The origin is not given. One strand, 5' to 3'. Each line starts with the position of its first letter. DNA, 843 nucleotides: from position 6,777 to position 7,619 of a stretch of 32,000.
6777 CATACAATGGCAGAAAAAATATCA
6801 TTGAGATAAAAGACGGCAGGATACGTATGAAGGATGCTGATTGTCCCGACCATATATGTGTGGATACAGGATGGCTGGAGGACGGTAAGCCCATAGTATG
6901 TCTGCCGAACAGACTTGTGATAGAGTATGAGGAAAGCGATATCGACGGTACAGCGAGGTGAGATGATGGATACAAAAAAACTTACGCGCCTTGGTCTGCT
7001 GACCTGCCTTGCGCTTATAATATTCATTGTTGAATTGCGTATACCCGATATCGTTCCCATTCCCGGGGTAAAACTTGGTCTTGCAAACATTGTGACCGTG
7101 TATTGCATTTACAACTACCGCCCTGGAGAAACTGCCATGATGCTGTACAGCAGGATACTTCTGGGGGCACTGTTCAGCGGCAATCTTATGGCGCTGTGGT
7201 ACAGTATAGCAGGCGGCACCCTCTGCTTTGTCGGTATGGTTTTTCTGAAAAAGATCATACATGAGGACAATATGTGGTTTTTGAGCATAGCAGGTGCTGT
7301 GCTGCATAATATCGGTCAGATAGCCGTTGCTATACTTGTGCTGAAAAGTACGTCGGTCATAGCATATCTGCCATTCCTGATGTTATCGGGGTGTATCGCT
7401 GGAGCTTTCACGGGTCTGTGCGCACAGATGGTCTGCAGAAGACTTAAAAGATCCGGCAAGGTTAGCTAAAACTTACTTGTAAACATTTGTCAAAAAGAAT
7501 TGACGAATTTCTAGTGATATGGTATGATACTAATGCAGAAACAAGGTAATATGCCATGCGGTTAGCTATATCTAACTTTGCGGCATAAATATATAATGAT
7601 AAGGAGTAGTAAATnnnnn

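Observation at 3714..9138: ApbE flavinylation / MsrQ-like electron-transfer locus directly beside a dockerin-tagged secreted protein: a possible redox arm of a cellulosome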

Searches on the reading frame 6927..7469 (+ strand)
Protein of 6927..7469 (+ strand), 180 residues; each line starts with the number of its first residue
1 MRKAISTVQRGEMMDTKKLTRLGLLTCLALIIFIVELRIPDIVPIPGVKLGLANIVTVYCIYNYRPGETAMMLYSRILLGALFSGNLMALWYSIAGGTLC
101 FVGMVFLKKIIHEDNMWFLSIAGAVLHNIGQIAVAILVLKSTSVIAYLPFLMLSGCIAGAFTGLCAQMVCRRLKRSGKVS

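Call 3: search_protein_families(library=pfam, proteins=[window:6927-7469:+], max_evalue=0.01)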
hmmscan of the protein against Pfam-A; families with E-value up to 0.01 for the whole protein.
window:6927-7469:+ (180 aa): 1 family
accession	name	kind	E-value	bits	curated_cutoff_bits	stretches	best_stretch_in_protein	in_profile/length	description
PF07456.16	Hpre_diP_synt_I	-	3.4e-40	137.9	30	1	25-168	1-146/147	Heptaprenyl diphosphate synthase component I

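Call 4: search_protein_families(library=ncbifam, proteins=[window:6927-7469:+], max_evalue=0.01)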
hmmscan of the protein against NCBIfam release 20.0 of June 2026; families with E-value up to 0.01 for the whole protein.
window:6927-7469:+ (180 aa): 0 families
